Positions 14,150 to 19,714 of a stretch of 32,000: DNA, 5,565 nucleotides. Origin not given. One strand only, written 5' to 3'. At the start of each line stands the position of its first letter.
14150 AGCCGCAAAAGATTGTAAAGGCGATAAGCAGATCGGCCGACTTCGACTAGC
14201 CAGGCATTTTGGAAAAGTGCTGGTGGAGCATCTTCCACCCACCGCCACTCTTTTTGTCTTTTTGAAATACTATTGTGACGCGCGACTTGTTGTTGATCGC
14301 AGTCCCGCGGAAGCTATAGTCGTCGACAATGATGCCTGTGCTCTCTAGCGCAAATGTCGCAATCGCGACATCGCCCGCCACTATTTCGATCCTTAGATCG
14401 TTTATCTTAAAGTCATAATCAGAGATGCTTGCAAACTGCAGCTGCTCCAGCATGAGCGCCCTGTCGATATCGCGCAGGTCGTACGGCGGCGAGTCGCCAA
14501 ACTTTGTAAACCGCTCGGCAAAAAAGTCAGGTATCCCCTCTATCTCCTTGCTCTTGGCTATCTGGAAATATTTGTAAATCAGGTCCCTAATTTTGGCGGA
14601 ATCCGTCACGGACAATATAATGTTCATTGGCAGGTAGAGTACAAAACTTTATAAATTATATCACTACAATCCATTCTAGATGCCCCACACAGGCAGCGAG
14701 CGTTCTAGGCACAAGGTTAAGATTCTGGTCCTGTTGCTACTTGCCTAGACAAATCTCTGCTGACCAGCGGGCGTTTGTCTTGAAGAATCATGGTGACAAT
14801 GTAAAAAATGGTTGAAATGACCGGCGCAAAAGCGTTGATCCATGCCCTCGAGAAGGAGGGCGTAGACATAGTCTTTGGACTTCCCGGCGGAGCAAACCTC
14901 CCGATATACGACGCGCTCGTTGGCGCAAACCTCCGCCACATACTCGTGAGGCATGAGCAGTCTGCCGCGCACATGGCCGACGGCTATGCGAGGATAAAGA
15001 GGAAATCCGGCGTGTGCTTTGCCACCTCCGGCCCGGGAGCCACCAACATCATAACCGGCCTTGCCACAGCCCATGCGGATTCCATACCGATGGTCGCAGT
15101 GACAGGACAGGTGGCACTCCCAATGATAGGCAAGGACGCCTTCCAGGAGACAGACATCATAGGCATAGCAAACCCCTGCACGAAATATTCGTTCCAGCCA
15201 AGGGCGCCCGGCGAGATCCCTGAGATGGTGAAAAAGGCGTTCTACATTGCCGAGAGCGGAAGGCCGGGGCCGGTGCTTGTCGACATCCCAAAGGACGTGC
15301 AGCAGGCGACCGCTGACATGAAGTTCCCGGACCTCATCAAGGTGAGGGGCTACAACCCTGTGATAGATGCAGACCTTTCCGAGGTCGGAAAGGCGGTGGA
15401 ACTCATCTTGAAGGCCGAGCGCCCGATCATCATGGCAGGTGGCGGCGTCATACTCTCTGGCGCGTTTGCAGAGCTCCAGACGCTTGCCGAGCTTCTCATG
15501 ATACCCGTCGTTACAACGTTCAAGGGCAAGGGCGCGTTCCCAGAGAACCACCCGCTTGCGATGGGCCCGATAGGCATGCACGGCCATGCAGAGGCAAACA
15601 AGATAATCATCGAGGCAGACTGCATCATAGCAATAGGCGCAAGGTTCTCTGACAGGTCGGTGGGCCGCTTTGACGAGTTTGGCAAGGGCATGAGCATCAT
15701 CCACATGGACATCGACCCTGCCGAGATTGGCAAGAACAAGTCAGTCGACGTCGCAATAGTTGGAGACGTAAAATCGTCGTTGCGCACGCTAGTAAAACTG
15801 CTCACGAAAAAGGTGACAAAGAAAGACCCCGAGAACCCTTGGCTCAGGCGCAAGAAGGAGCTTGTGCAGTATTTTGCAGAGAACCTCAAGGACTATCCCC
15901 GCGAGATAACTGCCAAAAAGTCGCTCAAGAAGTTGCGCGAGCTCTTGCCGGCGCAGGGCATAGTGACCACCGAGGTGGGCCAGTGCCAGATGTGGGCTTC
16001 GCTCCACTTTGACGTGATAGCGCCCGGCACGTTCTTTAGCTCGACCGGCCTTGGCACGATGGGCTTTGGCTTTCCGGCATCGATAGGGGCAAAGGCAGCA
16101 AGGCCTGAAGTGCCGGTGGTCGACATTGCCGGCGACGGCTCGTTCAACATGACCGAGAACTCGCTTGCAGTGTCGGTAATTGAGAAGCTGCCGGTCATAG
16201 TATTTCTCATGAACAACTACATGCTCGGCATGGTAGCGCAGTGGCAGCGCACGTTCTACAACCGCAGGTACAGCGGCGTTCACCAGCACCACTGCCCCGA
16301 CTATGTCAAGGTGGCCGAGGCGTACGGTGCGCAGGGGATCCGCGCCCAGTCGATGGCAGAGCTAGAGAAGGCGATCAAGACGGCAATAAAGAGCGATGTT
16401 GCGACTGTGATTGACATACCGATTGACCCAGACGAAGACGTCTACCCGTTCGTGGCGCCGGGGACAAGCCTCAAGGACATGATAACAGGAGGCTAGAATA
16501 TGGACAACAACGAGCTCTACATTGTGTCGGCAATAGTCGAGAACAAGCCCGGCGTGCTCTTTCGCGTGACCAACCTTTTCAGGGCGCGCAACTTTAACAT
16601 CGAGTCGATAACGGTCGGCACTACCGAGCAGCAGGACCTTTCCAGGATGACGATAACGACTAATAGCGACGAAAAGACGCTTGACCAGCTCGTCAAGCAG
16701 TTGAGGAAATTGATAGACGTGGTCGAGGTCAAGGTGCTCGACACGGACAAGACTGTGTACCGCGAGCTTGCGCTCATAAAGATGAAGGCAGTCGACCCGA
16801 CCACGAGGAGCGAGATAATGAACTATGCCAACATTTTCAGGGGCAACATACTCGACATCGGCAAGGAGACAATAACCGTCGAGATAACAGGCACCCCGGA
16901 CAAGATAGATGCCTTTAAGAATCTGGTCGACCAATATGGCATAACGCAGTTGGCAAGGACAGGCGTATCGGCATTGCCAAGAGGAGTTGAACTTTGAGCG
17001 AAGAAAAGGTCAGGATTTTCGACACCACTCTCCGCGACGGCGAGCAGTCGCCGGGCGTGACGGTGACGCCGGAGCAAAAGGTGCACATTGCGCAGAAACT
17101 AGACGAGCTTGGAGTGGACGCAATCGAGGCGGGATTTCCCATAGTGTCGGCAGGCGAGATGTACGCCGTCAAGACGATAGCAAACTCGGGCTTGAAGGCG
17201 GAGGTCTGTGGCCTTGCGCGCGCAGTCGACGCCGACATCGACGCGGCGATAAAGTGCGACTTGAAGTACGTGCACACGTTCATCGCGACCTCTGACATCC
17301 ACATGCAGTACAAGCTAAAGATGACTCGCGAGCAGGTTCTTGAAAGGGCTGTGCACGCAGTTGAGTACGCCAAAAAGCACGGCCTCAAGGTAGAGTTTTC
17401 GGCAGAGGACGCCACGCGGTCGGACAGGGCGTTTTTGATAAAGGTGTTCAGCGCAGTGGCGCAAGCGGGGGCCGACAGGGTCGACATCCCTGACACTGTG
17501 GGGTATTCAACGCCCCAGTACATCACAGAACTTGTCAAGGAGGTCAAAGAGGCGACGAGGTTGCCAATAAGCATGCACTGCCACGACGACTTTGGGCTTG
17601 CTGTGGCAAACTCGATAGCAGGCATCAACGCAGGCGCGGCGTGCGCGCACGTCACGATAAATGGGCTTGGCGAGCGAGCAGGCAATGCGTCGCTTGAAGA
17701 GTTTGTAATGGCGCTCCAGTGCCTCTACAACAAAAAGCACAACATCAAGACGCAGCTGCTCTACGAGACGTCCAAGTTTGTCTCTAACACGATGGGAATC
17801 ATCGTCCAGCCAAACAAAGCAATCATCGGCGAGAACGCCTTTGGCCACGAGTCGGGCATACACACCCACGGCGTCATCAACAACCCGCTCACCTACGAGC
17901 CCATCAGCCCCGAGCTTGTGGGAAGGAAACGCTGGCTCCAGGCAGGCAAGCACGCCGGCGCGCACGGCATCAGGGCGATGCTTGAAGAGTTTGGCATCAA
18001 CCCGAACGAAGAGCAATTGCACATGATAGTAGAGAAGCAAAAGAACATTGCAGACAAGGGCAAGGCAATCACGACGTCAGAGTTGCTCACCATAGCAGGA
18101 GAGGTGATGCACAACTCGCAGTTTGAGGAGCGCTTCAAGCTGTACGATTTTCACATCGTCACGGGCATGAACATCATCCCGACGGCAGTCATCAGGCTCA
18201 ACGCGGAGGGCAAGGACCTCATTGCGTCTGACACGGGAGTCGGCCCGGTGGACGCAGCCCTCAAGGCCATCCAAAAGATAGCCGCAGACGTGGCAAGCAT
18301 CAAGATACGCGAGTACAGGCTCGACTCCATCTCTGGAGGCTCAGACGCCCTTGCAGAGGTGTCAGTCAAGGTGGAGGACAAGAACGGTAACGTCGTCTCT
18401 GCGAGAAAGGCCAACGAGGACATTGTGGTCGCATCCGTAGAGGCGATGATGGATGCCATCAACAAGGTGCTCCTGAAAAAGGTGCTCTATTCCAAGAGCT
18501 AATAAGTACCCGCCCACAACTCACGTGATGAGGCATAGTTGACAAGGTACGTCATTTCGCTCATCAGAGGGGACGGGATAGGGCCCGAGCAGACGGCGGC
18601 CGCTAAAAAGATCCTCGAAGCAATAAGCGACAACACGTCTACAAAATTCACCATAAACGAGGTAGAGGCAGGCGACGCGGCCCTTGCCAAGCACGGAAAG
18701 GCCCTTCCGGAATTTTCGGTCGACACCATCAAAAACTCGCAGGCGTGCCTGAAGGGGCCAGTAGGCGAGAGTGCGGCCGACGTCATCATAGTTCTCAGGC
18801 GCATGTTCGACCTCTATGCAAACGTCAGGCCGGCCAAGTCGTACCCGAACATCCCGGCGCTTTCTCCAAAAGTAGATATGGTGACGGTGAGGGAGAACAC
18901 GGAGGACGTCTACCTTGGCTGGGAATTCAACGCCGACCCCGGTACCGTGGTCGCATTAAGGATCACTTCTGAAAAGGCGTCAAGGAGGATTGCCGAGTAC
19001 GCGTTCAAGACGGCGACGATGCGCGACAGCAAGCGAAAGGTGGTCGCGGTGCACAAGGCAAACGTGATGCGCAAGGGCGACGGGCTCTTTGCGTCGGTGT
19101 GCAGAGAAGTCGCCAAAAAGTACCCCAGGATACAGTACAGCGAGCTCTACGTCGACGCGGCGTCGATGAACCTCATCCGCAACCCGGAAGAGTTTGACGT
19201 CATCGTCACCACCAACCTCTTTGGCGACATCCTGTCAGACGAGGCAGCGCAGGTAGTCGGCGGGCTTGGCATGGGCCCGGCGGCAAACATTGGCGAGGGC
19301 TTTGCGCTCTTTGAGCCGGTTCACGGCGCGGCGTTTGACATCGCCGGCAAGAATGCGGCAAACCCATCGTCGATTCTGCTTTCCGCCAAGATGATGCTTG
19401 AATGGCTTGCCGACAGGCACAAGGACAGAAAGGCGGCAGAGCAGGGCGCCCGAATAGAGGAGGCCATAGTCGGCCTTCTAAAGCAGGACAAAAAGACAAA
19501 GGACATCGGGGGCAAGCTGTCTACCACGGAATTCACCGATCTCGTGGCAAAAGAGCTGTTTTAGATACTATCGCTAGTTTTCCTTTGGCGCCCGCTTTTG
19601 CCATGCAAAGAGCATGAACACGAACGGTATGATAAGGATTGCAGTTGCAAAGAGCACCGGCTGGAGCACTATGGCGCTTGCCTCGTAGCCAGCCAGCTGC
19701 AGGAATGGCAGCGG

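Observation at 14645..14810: Leaderless Ile/Leu/Val-rich uORF plus overlapping hairpins in the ilvB-ilvN-leuA-leuB leader: candidate archaeal leader-peptide attenuator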

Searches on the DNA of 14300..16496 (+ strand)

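Call 27: search_rna_families(source=window, start=14300, end=15100, threshold=evalue, max_evalue=10)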
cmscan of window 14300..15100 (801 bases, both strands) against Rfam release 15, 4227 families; matches with E-value up to 10: 2.
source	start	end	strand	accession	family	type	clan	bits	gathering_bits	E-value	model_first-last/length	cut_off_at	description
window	14379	14459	-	RF00584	SNORD105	Gene; snRNA; snoRNA; CD-box;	CL00075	15.7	45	3.6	1-87/87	no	Small nucleolar RNA SNORD105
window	14713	14819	+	RF01964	RMST_3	Gene; lncRNA;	-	14.1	55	7.6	1-109/109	no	Rhabdomyosarcoma 2 associated transcript conserved region 3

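Call 70: search_rna_families(sources=[L046, L051, L058, L019, L032, L052, L062], threshold=gathering)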
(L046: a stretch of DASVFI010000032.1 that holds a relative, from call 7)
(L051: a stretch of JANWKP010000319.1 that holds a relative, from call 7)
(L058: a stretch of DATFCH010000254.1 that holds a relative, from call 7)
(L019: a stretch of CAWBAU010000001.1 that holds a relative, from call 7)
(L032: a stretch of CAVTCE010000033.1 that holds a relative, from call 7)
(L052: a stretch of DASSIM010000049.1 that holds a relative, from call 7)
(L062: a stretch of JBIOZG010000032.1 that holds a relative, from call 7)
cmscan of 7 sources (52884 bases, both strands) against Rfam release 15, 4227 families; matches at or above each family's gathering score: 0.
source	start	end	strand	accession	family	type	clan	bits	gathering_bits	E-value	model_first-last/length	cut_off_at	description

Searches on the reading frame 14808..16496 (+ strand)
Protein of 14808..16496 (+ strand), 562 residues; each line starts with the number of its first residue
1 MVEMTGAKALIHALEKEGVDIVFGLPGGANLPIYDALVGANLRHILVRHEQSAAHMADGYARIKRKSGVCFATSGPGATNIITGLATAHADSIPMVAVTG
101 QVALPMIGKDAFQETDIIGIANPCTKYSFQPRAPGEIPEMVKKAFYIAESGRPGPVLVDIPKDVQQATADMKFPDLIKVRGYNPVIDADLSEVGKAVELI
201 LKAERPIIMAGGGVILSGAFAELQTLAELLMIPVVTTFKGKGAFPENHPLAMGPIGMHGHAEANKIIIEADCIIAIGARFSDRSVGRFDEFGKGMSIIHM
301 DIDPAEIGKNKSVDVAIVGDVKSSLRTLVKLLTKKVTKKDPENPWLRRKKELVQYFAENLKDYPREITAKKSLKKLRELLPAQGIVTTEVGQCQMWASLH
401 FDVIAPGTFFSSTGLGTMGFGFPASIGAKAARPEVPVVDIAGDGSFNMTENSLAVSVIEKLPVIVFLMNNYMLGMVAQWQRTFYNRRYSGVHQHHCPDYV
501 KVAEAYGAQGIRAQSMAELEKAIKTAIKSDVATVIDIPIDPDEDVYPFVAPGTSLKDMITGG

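Call 6: search_protein_families(library=ncbifam, proteins=[window:14808-16496:+])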
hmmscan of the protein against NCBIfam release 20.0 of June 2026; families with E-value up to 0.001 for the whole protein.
window:14808-16496:+ (562 aa): 53 families (the best 25 are shown)
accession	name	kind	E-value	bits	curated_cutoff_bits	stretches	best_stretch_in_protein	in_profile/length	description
TIGR00118.1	acolac_lg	equivalog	5.4e-214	711.8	538.35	1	4-559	1-554/557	biosynthetic-type acetolactate synthase large subunit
NF004919.0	PRK06276.1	equivalog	9.4e-209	694.5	866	1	4-560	1-558/582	acetolactate synthase large subunit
NF004710.0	PRK06048.1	equivalog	1.8e-206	686.9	976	1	3-559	7-557/561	acetolactate synthase large subunit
NF005860.0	PRK07789.1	equivalog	9.1e-190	632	881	1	3-557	33-596/615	acetolactate synthase large subunit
NF005651.0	PRK07418.1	subfamily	5.2e-189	629.4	942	1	3-559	18-579/617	acetolactate synthase large subunit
NF006524.0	PRK08978.1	equivalog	5.4e-182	605.9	738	1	4-560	1-545/548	acetolactate synthase 2 catalytic subunit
NF005039.0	PRK06456.1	equivalog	3e-181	603.8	868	1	5-559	3-564/572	acetolactate synthase large subunit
NF005824.0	PRK07710.1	equivalog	6.3e-180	599.3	976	1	3-559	16-568/573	acetolactate synthase large subunit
NF005228.0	PRK06725.1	equivalog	3.3e-179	596.8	991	1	3-559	15-565/571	acetolactate synthase large subunit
NF006319.0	PRK08527.1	equivalog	5.8e-175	582.9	905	1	1-559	1-558/565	acetolactate synthase large subunit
NF005058.0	PRK06466.1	equivalog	5.5e-170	566.6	951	1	2-559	2-567/574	acetolactate synthase 3 large subunit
NF006581.0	PRK09107.1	equivalog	5.4e-169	563.3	974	1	3-560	10-574/595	acetolactate synthase 3 large subunit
NF006016.1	PRK08155.1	equivalog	4.9e-161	536.9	870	1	3-560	2-553/554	acetolactate synthase large subunit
NF005409.0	PRK06965.1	equivalog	6.3e-161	536.7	1035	1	3-561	20-583/587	acetolactate synthase 3 catalytic subunit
NF006525.0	PRK08979.1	equivalog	7.5e-157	523.1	1084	1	3-558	3-564/572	acetolactate synthase 3 large subunit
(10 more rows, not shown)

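Call 7: find_related_loci(query=window:14808-16496:+, collection=genome_contigs, flank=3000)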
Query window:14808-16496:+ (562 aa) in genome_contigs; peptide patterns used: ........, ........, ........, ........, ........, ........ (x = any residue, [..] = any of these).
600 stretches matched a pattern (row limit reached: there are more); 560 encode a relative of the query (tblastn E <= 1e-3); the best 80 are kept; 80 distinct loci.
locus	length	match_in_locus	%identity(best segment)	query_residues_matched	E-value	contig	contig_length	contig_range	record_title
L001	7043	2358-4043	94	1-562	0e+0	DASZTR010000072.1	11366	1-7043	MAG TPA_asm: Nitrososphaera sp. isolate SMAG_U6081 k141_559688, whole genome shotgun sequence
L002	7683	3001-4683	93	1-561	0e+0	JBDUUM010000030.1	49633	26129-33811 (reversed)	MAG: Nitrososphaera sp. isolate NZ_1224 k127_5347730, whole genome shotgun sequence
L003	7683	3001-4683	93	1-561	0e+0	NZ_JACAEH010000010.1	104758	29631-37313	MAG: Nitrososphaera sp. isolate L.E.AR.1 k119_279257, whole genome shotgun sequence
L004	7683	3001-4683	92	1-561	0e+0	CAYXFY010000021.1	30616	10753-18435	MAG TPA_asm: uncultured Nitrososphaera sp. isolate SRP290908_co1_399 genome assembly, contig: NODE_1768_length_30616_cov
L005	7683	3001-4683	91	1-561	0e+0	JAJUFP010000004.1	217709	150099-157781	MAG: Nitrososphaera sp. isolate bin14 k141_292218_length_217709_cov_39.4686, whole genome shotgun sequence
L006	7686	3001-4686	91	1-561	0e+0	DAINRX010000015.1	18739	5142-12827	MAG TPA_asm: Nitrososphaera sp. isolate CTOTU29106 NODE_17_length_18739_cov_13.970188, whole genome shotgun sequence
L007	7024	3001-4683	90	1-561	0e+0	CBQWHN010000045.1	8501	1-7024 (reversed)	MAG TPA_asm: uncultured Nitrososphaera sp. isolate SRR11839389_binner123_Refined_39 genome assembly, contig: ERZ27397411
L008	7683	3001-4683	90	1-561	0e+0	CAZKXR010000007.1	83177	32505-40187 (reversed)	MAG TPA_asm: uncultured Nitrososphaera sp. isolate binchicken_co274_240 genome assembly, contig: NODE_747_length_83177_c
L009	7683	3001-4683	89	1-561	0e+0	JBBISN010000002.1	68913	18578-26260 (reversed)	MAG: Nitrososphaera sp. isolate RSF170216_bin_374 NODE_188_length_68913_cov_26.139635, whole genome shotgun sequence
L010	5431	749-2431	90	1-561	0e+0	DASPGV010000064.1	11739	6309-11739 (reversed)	MAG TPA_asm: Nitrososphaera sp. isolate SMAG_U16460 k141_1180777, whole genome shotgun sequence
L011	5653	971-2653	90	1-561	0e+0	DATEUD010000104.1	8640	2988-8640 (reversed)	MAG TPA_asm: Nitrososphaera sp. isolate SMAG_U8332 k141_2799702, whole genome shotgun sequence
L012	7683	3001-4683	89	1-561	0e+0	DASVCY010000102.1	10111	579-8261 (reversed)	MAG TPA_asm: Nitrososphaera sp. isolate SMAG_U2019 k141_487394, whole genome shotgun sequence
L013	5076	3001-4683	89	1-561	0e+0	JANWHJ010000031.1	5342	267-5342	MAG: Nitrososphaera sp. isolate CRAIB_MAG12 c_000000027751, whole genome shotgun sequence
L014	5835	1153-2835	89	1-561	0e+0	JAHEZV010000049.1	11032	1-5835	MAG: Nitrososphaera sp. isolate nzgw16 NODE_6693_length_11033_cov_5.296646, whole genome shotgun sequence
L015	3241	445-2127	90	1-561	0e+0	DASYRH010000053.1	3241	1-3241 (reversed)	MAG TPA_asm: Nitrososphaera sp. isolate SMAG_U4506 k141_511104, whole genome shotgun sequence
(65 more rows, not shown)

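Call 36: find_homologous_proteins(query=window:14808-16496:+, max_evalue=1e-100)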
Query window:14808-16496:+ (562 aa): 7994 proteins with E <= 1e-100 among 8000 candidates; the best 120 are listed.
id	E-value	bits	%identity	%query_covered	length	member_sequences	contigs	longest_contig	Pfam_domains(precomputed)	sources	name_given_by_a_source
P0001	0.0e+0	1262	100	100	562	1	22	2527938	PF02775.27,PF02776.24,PF00205.29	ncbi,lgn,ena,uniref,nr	ncbi:biosynthetic-type acetolactate synthase large subunit [Nitrososphaera viennensis]|uniref:Acetol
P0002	0.0e+0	1255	100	99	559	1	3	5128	PF02775.27,PF02776.24,PF00205.29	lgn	-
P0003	0.0e+0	1244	98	100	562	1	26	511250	PF02775.27,PF02776.24,PF00205.29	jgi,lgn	jgi:acetolactate synthase-1/2/3 large subunit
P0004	0.0e+0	1239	98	100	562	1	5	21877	PF02775.27,PF02776.24,PF00205.29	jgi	jgi:acetolactate synthase I/II/III large subunit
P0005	0.0e+0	1238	97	100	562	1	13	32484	PF02775.27,PF02776.24,PF00205.29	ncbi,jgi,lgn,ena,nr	ncbi:MAG TPA: biosynthetic-type acetolactate synthase large subunit [Nitrososphaera sp.]|jgi:acetola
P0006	0.0e+0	1237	97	100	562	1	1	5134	PF02775.27,PF02776.24,PF00205.29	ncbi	-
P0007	0.0e+0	1235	97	100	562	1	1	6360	PF02775.27,PF02776.24,PF00205.29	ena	-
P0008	0.0e+0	1228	97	100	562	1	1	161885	PF02775.27,PF02776.24,PF00205.29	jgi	jgi:acetolactate synthase-1/2/3 large subunit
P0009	0.0e+0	1227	96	100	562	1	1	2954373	PF02775.27,PF02776.24,PF00205.29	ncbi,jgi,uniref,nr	ncbi:acetolactate synthase, large subunit [Candidatus Nitrososphaera evergladensis SR1]|jgi:acetolac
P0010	0.0e+0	1206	95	100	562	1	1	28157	PF02775.27,PF02776.24,PF00205.29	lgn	-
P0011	0.0e+0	1204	95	100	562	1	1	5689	PF02775.27,PF02776.24,PF00205.29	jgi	jgi:acetolactate synthase-1/2/3 large subunit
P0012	0.0e+0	1204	94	100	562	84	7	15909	PF02775.27,PF02776.24,PF00205.29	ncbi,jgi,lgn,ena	jgi:acetolactate synthase-1/2/3 large subunit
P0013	0.0e+0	1201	94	100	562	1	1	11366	PF02775.27,PF02776.24,PF00205.29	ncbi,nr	ncbi:MAG TPA: biosynthetic-type acetolactate synthase large subunit [Nitrososphaera sp.]|nr:biosynth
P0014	0.0e+0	1199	93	100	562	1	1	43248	PF02775.27,PF02776.24,PF00205.29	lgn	-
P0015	0.0e+0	1197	94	100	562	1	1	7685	PF02775.27,PF02776.24,PF00205.29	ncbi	ncbi:MAG: acetolactate synthase, large subunit, biosynthetic type [Nitrososphaera sp.]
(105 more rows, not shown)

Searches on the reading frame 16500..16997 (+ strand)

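Call 6: search_protein_families(library=ncbifam, proteins=[window:16500-16997:+])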
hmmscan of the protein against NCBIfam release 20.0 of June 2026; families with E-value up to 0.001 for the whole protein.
window:16500-16997:+ (165 aa): 10 families
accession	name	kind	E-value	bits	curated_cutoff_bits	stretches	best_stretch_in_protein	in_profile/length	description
NF008864.0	PRK11895.1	equivalog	1.1e-57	194.3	119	1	8-163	5-159/164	acetolactate synthase small subunit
TIGR00119.1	acolac_sm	equivalog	1e-56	191.3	56.9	1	8-162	4-157/158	acetolactate synthase small subunit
NF006036.0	PRK08178.1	equivalog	1.5e-15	57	128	1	8-91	16-98/102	acetolactate synthase small subunit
NF005233.0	PRK06737.1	equivalog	3.5e-11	43.1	102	1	9-79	5-75/76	ACT domain-containing protein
NF008362.0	PRK11152.1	equivalog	2.1e-10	40.4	68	1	10-84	7-80/85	acetolactate synthase 2 small subunit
NF010078.0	PRK13562.1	equivalog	3.2e-08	33.4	96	1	13-81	9-78/84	ACT domain-containing protein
TIGR01327.1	PGDH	equivalog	1.3e-05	24.2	454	1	10-80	455-523/525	phosphoglycerate dehydrogenase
NF006352.0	PRK08577.1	equivalog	4.9e-05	23.4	140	1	3-79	53-131/136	hypothetical protein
NF004976.0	PRK06349.1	subfamily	9.8e-05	21.6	205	1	6-78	349-421/430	homoserine dehydrogenase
NF008759.0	PRK11790.1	equivalog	0.00042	19.1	404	1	10-66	343-399/410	phosphoglycerate dehydrogenase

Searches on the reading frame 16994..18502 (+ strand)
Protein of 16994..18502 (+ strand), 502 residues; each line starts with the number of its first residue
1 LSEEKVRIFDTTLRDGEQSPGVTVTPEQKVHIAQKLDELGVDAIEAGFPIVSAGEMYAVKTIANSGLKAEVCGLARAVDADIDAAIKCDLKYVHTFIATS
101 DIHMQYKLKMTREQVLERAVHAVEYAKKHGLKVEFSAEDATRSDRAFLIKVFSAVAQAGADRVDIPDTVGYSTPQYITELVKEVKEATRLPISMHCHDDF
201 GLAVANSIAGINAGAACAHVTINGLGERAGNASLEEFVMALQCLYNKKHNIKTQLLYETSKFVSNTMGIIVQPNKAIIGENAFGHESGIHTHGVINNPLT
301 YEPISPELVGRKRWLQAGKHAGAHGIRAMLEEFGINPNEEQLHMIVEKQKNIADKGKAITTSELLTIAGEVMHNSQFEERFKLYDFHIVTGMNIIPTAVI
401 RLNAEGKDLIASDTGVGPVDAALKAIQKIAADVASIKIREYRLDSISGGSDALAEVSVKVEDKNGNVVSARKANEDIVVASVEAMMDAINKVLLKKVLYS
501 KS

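Call 6: search_protein_families(library=ncbifam, proteins=[window:16994-18502:+])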
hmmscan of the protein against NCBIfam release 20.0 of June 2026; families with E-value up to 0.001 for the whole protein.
window:16994-18502:+ (502 aa): 29 families (the best 25 are shown)
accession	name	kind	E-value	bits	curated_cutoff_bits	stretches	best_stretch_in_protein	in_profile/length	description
NF002085.0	PRK00915.1-2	subfamily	1.4e-200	667.4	517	1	3-495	11-502/504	2-isopropylmalate synthase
NF002086.0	PRK00915.1-3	equivalog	6.3e-171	569.3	532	1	2-495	3-504/516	2-isopropylmalate synthase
TIGR02090.1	LEU1_arch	subfamily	8.9e-167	554.7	484.75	1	6-367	1-362/363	isopropylmalate/citramalate/homocitrate synthases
NF041069.1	IPMS_Sufob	equivalog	1.4e-156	521.5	600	1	6-373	1-370/371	isopropylmalate synthase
TIGR00973.1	leuA_bact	equivalog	5.9e-155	516.5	598.7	1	5-490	1-494/494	2-isopropylmalate synthase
NF002087.0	PRK00915.1-4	equivalog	5.6e-152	506.9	729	1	2-496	3-506/516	2-isopropylmalate synthase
NF002088.0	PRK00915.1-5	equivalog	6e-148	493.5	697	1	4-496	2-502/514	2-isopropylmalate synthase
NF002084.0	PRK00915.1-1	equivalog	1.4e-123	413.3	748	1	3-493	2-500/523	2-isopropylmalate synthase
TIGR02660.1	nifV_homocitr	equivalog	6.9e-113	377.6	462.9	1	6-364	2-361/365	homocitrate synthase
TIGR02146.1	LysS_fung_arch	equivalog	4.8e-108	361.4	413.55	1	8-350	1-343/344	homocitrate synthase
TIGR00977.1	citramal_synth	equivalog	1.3e-71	241.5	450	1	5-495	1-519/526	citramalate synthase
NF042433.1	CitmalDyn_Leptosp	equivalog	6.9e-65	219.6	950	1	3-493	5-511/514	(R)-citramalate synthase CimA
NF042434.1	IPMS_Lepto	equivalog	7.2e-62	209.5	500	1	2-355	2-372/374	2-isopropylmalate synthase LeuA2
NF002991.1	PRK03739.1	subfamily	3.5e-30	105.2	455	1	11-491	32-550/550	2-isopropylmalate synthase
NF006049.0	PRK08195.1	subfamily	1e-25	90.6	229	1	2-256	4-259/344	4-hyroxy-2-oxovalerate/4-hydroxy-2-oxopentanoic acid aldolase,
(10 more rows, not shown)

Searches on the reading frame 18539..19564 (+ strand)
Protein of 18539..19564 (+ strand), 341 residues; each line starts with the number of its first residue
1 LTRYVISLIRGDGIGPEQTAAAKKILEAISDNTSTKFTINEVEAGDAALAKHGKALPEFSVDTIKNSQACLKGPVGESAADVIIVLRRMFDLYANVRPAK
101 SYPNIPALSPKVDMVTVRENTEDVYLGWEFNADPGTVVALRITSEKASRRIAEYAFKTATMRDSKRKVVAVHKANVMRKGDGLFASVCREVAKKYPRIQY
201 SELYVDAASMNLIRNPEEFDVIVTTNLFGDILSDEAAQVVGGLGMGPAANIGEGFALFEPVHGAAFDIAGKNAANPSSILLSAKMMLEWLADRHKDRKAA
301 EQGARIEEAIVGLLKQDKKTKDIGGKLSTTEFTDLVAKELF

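Call 6: search_protein_families(library=ncbifam, proteins=[window:18539-19564:+])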
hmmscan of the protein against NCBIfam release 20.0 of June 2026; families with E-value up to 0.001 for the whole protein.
window:18539-19564:+ (341 aa): 18 families
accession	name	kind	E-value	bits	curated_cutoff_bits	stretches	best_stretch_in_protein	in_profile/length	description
TIGR02088.1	LEU3_arch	subfamily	4e-118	394.3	409.8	1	6-336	1-323/324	isopropylmalate/isohomocitrate dehydrogenases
NF040626.1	AksF2_Meth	equivalog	3.6e-103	345.3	540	1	4-340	2-330/333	homoisocitrate dehydrogenase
NF006529.0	PRK08997.1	equivalog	9.1e-101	337.1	510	1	1-339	1-334/335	isocitrate dehydrogenase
NF006673.0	PRK09222.1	equivalog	3.6e-87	293.4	509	1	4-340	5-341/482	NADP-dependent isocitrate dehydrogenase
NF040619.1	AksF_Meth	equivalog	4e-87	292.5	500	1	6-334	4-341/343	homoisocitrate dehydrogenase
TIGR00175.1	mito_nad_idh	equivalog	5.6e-85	285.4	432.4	1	2-339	2-333/334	isocitrate dehydrogenase (NAD(+))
TIGR02924.1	ICDH_alpha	equivalog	4.3e-74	250.3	561.35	1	6-338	3-335/473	isocitrate dehydrogenase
TIGR00169.1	leuB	equivalog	9.1e-74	248.5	353.2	1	6-339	2-348/349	3-isopropylmalate dehydrogenase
NF002898.0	PRK03437.1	equivalog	9.1e-71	238.9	393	1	4-339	5-344/347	3-isopropylmalate dehydrogenase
TIGR02089.1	TTC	equivalog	1.4e-67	228.1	470.4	1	1-339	1-351/352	tartrate dehydrogenase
NF006048.0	PRK08194.1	equivalog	2.3e-63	214.4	501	1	2-340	2-349/352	tartrate dehydrogenase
NF040855.1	iso_homocit_dh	equivalog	6.8e-60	203.1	680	1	4-340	2-319/345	isocitrate--homoisocitrate dehydrogenase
TIGR00183.1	prok_nadp_idh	equivalog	2.4e-54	184.8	567.3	2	209-294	286-371/417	isocitrate dehydrogenase (NADP(+))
NF005036.0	PRK06451.1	equivalog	5.5e-51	173.6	484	3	206-336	276-404/412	NADP-dependent isocitrate dehydrogenase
NF005425.0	PRK07006.1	equivalog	7.9e-49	166.5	490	2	206-293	283-370/416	NADP-dependent isocitrate dehydrogenase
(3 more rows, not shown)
